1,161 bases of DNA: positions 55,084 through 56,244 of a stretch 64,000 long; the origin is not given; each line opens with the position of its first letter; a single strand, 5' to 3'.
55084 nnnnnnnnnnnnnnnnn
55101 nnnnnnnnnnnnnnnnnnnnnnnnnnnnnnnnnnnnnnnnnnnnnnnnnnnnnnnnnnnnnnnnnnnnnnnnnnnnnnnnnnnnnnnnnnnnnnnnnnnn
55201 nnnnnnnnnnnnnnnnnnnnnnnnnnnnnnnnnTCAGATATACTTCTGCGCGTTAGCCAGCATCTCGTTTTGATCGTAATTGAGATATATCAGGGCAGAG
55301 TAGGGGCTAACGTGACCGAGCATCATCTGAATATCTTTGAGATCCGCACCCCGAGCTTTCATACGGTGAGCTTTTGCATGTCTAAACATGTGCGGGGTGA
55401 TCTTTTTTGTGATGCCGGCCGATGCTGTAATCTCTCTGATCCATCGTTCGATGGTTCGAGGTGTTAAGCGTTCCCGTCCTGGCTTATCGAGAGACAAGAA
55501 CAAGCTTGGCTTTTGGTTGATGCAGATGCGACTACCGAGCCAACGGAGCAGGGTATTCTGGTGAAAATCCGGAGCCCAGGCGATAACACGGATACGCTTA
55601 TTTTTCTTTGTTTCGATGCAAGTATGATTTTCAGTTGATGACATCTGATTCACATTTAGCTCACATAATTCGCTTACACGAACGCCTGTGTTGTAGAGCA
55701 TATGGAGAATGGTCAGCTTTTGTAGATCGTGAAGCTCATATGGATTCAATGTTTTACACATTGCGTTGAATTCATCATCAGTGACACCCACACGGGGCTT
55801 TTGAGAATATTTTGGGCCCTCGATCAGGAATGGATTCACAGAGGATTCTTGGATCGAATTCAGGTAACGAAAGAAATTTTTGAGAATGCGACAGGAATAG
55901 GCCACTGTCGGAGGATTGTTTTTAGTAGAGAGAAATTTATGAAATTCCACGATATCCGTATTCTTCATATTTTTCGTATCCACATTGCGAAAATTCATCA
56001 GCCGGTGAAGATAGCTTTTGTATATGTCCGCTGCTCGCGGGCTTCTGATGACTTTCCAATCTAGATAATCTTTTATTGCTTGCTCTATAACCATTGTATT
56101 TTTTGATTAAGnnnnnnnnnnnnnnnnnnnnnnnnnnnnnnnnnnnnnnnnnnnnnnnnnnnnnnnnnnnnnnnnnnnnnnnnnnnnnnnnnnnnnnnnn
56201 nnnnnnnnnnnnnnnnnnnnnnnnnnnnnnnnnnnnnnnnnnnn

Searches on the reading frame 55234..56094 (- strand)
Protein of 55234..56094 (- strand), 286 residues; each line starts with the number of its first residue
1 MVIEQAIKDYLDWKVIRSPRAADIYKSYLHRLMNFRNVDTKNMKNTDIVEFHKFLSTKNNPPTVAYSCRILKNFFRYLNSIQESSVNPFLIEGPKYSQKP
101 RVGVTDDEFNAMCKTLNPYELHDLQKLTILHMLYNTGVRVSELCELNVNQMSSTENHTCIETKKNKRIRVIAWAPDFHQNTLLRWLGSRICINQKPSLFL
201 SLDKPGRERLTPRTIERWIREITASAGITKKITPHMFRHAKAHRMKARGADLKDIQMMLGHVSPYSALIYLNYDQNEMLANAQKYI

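Call 14: search_protein_families(library=pfam, proteins=[window:55234-56094:-], max_evalue=0.01)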
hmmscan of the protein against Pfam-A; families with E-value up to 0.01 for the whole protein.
window:55234-56094:- (286 aa): 2 families
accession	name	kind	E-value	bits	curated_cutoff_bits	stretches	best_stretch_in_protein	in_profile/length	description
PF00589.27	Phage_integrase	-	1.3e-28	100.4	27.1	1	105-275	4-170/172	Phage integrase family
PF11917.13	DUF3435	-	0.0022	17.4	25.8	1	208-264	171-228/418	Protein of unknown function (DUF3435)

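Call 15: search_protein_families(library=padloc, proteins=[window:55234-56094:-], max_evalue=0.01)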
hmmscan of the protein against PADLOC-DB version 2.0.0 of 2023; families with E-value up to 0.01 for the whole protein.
window:55234-56094:- (286 aa): 0 families

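Call 16: find_encoding_contigs(protein=window:55234-56094:-, flank=10000, max_places=10)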
Protein window:55234-56094:- (286 aa): 3 contigs read that carry it; 2 places shown.
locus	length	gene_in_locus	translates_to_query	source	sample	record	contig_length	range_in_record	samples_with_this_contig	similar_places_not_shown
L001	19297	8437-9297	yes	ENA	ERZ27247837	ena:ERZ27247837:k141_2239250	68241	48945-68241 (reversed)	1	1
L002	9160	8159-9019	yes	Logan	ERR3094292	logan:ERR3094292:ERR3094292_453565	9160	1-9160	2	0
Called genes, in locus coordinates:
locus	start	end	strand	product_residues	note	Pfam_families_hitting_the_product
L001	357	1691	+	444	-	PF00749:tRNA-synt_1c, PF19269:Anticodon_2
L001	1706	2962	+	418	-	PF23649:FKBP15 (faint), PF01551:Peptidase_M23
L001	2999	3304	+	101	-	-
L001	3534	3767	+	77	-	-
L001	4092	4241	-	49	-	-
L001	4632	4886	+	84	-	-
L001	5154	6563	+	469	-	-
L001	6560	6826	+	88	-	-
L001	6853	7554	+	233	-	-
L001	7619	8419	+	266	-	PF23343:REP_ORF2-G2P, PF20199:RepSA (weak)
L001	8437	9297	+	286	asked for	PF00589:Phage_integrase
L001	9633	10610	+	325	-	PF02086:MethyltransfD12 (faint), PF01555:N6_N4_Mtase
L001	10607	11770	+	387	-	-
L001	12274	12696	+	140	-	-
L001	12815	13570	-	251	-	PF13489:Methyltransf_23, PF01209:Ubie_methyltran (weak), PF05175:MTS (weak), PF05401:NodS (weak), PF13847:Methyltransf_31, PF08241:Methyltransf_11, PF08242:Methyltransf_12, PF13649:Methyltransf_25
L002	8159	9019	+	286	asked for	PF00589:Phage_integrase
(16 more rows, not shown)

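Call 44: find_related_loci(query=window:55234-56094:-, collection=viral_contigs, flank=8000)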
Query window:55234-56094:- (286 aa) in viral_contigs; peptide patterns used: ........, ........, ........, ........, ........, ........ (x = any residue, [..] = any of these).
14 stretches matched a pattern; 2 encode a relative of the query (tblastn E <= 1e-3); 2 distinct loci.
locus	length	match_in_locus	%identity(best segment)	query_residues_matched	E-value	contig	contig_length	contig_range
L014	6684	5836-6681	76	5-286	8e-154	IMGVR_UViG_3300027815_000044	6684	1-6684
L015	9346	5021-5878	73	1-286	1e-149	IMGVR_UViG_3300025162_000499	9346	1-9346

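Call 60: search_protein_families(library=phrogs, proteins=[window:55234-56094:-], max_evalue=0.01)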
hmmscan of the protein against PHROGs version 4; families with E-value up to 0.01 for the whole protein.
window:55234-56094:- (286 aa): 5 families
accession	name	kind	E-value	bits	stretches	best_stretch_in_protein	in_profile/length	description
phrog_1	-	integration and excision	1.4e-34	121.3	1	4-282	167-444/611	integrase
phrog_216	-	integration and excision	1.6e-27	97.4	1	93-282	45-233/301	integrase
phrog_23271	-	unknown function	2.9e-05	24.9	1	231-277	8-53/67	-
phrog_7269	-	integration and excision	0.00028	21.8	1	215-278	13-74/89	integrase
phrog_7685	-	integration and excision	0.00097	19.7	1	218-263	167-213/240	integrase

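Call 61: search_protein_families(library=ncbifam, proteins=[window:55234-56094:-], max_evalue=0.001)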
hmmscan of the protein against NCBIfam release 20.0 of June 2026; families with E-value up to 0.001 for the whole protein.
window:55234-56094:- (286 aa): 11 families
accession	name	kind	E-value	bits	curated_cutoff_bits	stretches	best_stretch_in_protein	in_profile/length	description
NF040815.2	recomb_XerA_Arch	equivalog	1.6e-43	149.2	220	1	17-278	12-259/263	site-specific tyrosine recombinase/integron integrase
TIGR02225.1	recomb_XerD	equivalog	1.8e-37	129.2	329.6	1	18-279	14-280/290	site-specific tyrosine recombinase XerD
TIGR02224.1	recomb_XerC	equivalog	6.2e-35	121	335.15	1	9-278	5-282/295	tyrosine recombinase XerC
NF001399.0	PRK00283.1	subfamily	1.8e-31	109.5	279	1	6-273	8-283/300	tyrosine recombinase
NF002331.0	PRK01287.1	subfamily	2e-20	73.1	371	1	70-270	106-309/365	site-specific tyrosine recombinase XerC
TIGR02249.1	integrase_gron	subfamily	8.5e-18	64.7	265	2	206-270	233-297/315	integron integrase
NF003462.0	PRK05084.1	equivalog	1.9e-17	63.1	267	1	118-279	189-350/360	tyrosine recombinase XerS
NF007371.0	PRK09871.1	subfamily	5.1e-12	45.7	222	1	104-262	7-163/198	tyrosine-type DNA invertase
NF007370.0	PRK09870.1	subfamily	2.4e-10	40.4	221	1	98-263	7-169/200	tyrosine-type DNA invertase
NF011946.0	PRK15417.1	equivalog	5.7e-09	35.6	435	1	209-271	251-313/337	integron integrase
NF040693.1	recomb_GmtY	equivalog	1.9e-07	30.7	340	1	232-278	391-437/441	gamma-mobile-trio recombinase GmtY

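Call 71: find_homologous_proteins(query=window:55234-56094:-, max_evalue=1e-80)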
Query window:55234-56094:- (286 aa): 30 proteins with E <= 1e-80 among 422 candidates.
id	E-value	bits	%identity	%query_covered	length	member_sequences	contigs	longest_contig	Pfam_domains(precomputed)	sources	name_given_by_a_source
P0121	8.3e-193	657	100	100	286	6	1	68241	PF00589.28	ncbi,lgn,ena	-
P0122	6.9e-182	621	94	100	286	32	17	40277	PF00589.28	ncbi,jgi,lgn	jgi:site-specific recombinase XerD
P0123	2.8e-180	616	93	100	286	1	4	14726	PF00589.28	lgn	-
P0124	1.0e-171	588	88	100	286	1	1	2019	PF00589.28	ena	-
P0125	2.1e-171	587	88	100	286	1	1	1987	PF00589.28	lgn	-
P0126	2.7e-170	583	88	100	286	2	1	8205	PF00589.28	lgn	-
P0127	5.8e-149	513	75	100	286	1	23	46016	PF00589.28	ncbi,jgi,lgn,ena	-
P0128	2.6e-148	511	77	100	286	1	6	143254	PF00589.28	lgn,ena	-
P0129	5.2e-146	503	76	100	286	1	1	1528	PF00589.28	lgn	-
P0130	1.7e-145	502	76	100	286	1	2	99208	PF00589.28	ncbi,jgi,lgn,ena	-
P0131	5.6e-141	487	72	99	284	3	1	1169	PF00589.28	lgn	-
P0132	8.1e-141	486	73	100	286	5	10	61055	PF00589.28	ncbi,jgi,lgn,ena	-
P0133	5.4e-138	477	73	100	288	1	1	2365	PF00589.28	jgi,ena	-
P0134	1.7e-137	475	71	100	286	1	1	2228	PF00589.28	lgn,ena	-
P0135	4.5e-136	471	71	100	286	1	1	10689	PF00589.28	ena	-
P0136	5.4e-134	464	69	100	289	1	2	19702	PF00589.28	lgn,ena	-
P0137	9.1e-133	460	70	100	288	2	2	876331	PF00589.28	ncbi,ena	-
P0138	1.6e-132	459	66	100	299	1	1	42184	PF00589.28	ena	-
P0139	6.6e-131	454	67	100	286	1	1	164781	PF00589.28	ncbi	-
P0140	4.9e-130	451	66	100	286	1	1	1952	PF00589.28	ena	-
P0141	8.7e-128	444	67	100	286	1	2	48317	PF00589.28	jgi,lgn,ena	-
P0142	1.2e-124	433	64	100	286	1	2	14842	PF00589.28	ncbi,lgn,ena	-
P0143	1.6e-124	433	65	100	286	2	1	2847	PF00589.28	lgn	-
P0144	1.0e-123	430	64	100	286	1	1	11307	PF00589.28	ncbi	-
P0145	1.0e-121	424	65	100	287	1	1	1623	PF00589.28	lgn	-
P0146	2.1e-119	416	59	100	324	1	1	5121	PF00589.28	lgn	-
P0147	2.1e-119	416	63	100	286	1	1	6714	PF00589.28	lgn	-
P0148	8.5e-91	322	81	61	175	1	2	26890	PF00589.28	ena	-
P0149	3.7e-90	320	70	66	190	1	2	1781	PF00589.28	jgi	jgi:integrase/recombinase XerD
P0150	2.8e-84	301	74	61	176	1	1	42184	PF00589.28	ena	-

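Call 72: find_encoding_contigs(protein=P0122, flank=10000, max_places=5)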
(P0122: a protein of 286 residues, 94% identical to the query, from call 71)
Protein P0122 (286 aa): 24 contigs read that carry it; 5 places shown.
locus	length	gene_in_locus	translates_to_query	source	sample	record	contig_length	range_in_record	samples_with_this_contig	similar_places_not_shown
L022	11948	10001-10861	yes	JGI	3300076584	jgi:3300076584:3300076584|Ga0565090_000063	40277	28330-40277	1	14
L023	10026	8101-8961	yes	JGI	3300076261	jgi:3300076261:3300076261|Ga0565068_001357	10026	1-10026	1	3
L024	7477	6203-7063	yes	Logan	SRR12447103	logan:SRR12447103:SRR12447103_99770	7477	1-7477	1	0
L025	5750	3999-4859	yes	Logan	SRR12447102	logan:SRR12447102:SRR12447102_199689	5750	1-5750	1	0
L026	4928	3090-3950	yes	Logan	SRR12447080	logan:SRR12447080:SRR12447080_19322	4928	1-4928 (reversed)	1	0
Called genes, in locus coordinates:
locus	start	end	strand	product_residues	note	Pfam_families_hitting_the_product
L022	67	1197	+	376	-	PF03033:Glyco_transf_28, PF04101:Glyco_tran_28_C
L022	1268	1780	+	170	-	PF23951:DUF7282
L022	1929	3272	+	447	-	PF00749:tRNA-synt_1c, PF19269:Anticodon_2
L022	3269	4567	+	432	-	PF01551:Peptidase_M23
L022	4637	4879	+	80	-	-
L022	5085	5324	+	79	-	-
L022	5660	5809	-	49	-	-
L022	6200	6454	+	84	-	-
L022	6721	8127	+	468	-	-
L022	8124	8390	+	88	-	-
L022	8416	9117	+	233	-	-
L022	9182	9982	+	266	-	PF23343:REP_ORF2-G2P, PF20199:RepSA (weak)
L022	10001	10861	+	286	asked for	PF00589:Phage_integrase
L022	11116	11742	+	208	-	PF01936:NYN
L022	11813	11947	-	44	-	?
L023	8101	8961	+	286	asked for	PF00589:Phage_integrase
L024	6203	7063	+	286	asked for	PF00589:Phage_integrase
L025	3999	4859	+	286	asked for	PF00589:Phage_integrase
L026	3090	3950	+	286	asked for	PF00589:Phage_integrase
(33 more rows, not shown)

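Call 73: find_encoding_contigs(protein=P0127, flank=10000, max_places=5)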
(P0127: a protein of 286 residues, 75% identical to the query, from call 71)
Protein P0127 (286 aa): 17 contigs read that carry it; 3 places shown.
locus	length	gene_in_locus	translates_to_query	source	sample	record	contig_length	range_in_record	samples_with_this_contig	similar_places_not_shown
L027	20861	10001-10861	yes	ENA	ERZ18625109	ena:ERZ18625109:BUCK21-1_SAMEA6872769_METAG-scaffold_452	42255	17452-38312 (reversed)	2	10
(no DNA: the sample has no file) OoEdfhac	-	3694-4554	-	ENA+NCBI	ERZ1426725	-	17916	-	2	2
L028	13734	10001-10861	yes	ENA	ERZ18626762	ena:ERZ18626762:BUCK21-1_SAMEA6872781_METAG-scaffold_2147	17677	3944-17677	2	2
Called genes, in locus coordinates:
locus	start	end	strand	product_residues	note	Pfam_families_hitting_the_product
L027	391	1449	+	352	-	PF13458:Peripla_BP_6, PF01094:ANF_receptor (weak)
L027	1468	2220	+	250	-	PF02463:SMC_N (weak), PF13476:AAA_23 (weak), PF00005:ABC_tran, PF13175:AAA_15 (faint), PF13304:AAA_21 (faint), PF12399:BCA_ABC_TP_C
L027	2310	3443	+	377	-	PF13433:Peripla_BP_5, PF13458:Peripla_BP_6, PF01094:ANF_receptor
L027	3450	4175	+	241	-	PF02463:SMC_N (faint), PF00005:ABC_tran, PF13304:AAA_21 (faint)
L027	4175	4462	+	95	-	-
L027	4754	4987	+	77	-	-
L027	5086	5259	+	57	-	-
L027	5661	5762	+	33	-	-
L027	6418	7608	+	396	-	-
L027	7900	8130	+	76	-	-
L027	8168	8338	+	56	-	-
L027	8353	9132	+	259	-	PF05707:Zot (weak)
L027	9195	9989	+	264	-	PF20199:RepSA (faint), PF23343:REP_ORF2-G2P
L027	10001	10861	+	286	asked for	PF00589:Phage_integrase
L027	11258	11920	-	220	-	PF12686:DUF3800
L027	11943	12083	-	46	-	-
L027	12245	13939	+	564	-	-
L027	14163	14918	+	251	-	PF18922:DUF5672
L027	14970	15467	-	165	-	-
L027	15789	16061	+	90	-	PF01016:Ribosomal_L27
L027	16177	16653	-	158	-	PF01281:Ribosomal_L9_N, PF03948:Ribosomal_L9_C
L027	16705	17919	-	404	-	PF00595:PDZ, PF13180:PDZ_2 (weak), PF17820:PDZ_6, PF03572:Peptidase_S41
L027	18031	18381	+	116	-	PF01050:MannoseP_isomer, PF07883:Cupin_2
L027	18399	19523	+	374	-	PF04041:Glyco_hydro_130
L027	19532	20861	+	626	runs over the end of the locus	PF04041:Glyco_hydro_130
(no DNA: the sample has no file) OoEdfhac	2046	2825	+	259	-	PF05707:Zot (weak)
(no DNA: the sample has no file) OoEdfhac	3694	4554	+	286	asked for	PF00589:Phage_integrase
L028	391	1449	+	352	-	PF13458:Peripla_BP_6, PF01094:ANF_receptor (weak)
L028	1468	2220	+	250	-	PF02463:SMC_N (weak), PF13476:AAA_23 (weak), PF00005:ABC_tran, PF13175:AAA_15 (faint), PF13304:AAA_21 (faint), PF12399:BCA_ABC_TP_C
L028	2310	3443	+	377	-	PF13433:Peripla_BP_5, PF13458:Peripla_BP_6, PF01094:ANF_receptor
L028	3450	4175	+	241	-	PF02463:SMC_N (faint), PF00005:ABC_tran, PF13304:AAA_21 (faint)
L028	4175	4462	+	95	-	-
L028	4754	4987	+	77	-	-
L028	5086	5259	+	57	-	-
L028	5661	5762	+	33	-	-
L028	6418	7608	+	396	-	-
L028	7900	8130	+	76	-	-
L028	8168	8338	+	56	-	-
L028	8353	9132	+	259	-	PF05707:Zot (weak)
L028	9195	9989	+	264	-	PF20199:RepSA (faint), PF23343:REP_ORF2-G2P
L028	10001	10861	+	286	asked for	PF00589:Phage_integrase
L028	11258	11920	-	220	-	PF12686:DUF3800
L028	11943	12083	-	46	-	-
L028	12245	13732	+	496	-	?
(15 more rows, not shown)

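Call 74: find_encoding_contigs(protein=P0138, flank=10000, max_places=2)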
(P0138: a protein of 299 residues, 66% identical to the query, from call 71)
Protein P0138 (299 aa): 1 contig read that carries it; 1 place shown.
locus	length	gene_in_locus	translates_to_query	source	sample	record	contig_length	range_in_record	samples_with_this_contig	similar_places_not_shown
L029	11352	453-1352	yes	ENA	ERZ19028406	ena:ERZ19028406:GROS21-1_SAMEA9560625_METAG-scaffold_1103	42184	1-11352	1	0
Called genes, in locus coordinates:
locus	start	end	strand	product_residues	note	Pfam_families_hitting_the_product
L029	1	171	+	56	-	?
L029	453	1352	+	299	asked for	PF00589:Phage_integrase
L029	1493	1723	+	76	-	-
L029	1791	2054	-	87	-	-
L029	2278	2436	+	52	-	-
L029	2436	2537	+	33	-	-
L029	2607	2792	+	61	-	-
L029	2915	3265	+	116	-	-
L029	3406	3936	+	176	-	PF00589:Phage_integrase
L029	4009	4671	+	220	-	PF18933:PsbP_2 (faint)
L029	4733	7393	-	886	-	-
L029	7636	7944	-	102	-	PF07866:DUF1653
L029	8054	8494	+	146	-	-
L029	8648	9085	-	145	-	-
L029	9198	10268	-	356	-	PF01207:Dus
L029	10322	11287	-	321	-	PF00768:Peptidase_S11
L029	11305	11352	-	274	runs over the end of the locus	-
